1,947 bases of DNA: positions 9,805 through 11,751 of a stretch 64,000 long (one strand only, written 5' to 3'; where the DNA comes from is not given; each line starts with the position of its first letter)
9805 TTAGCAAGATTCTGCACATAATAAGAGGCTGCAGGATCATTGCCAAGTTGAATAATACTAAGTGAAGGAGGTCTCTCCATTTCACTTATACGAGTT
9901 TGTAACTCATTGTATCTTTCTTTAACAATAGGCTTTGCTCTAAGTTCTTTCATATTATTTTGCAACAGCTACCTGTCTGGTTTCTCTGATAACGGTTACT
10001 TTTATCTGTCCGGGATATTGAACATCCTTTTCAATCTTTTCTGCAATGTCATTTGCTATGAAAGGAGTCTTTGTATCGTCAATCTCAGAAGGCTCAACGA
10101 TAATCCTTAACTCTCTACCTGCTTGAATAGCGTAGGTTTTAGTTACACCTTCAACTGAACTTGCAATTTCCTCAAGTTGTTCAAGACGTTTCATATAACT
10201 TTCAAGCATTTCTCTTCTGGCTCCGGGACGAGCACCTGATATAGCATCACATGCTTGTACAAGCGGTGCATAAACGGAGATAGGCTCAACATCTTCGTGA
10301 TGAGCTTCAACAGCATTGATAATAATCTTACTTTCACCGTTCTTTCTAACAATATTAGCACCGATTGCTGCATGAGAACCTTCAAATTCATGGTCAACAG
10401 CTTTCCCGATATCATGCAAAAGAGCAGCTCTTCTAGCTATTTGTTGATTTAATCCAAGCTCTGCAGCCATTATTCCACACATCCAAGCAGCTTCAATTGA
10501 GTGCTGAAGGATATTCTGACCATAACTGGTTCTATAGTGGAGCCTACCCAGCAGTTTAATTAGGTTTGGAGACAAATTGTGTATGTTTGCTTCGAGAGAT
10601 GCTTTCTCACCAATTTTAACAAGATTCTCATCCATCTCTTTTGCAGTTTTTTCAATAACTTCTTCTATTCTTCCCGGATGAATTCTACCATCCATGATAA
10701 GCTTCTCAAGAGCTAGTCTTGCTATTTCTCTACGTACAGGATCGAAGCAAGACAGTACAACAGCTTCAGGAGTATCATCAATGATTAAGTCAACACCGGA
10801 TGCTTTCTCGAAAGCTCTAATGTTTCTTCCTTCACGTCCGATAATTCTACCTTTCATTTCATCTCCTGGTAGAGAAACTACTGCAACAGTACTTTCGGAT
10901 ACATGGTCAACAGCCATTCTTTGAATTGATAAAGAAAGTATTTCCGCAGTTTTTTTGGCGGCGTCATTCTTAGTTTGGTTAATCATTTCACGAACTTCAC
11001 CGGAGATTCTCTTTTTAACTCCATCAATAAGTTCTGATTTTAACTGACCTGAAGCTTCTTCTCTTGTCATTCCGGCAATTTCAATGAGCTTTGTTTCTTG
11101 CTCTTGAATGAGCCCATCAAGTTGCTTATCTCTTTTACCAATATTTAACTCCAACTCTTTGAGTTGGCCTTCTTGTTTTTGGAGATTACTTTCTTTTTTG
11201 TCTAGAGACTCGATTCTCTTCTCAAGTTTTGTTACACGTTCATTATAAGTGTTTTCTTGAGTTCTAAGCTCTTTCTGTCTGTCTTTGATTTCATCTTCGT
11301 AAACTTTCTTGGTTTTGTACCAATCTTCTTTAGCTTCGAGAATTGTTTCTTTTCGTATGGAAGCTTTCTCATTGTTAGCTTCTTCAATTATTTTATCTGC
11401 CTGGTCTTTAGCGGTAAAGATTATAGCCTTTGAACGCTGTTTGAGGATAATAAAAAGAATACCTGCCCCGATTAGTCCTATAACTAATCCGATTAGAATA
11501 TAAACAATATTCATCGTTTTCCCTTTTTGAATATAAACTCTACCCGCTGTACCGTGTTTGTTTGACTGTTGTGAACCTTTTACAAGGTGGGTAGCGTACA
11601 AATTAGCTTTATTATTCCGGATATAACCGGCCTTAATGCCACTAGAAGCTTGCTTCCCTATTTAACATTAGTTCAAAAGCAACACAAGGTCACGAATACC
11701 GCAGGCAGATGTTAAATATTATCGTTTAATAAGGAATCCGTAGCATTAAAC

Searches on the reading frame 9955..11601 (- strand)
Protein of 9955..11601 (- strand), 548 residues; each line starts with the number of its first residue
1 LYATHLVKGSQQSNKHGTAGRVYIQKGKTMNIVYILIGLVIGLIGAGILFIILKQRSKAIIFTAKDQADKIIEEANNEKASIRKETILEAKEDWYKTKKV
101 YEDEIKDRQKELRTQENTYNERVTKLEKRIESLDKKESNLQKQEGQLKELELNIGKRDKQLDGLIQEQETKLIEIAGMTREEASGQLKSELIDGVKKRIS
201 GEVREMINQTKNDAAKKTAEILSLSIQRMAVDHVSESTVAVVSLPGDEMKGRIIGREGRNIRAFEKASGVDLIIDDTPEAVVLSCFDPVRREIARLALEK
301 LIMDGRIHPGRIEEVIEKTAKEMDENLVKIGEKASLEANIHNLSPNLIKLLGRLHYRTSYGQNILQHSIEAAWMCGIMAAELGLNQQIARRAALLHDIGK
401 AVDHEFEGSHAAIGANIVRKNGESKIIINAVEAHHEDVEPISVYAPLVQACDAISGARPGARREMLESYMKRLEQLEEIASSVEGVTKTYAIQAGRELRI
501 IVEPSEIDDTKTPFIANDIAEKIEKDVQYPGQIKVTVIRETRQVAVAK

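Call 106: search_protein_families(library=pfam, proteins=[window:9955-11601:-], max_evalue=0.00001)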
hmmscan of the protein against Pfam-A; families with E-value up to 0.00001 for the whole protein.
window:9955-11601:- (548 aa): 3 families
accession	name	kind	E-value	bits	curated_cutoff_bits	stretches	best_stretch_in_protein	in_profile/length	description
PF12072.13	RNase_Y_N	-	1.1e-42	146.2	32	1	34-233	2-201/201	RNase Y N-terminal region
PF01966.28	HD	-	2e-18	67.2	22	1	365-455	2-114/116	HD domain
PF00013.35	KH_1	-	6.2e-06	26.3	21.5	1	245-298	7-64/66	KH domain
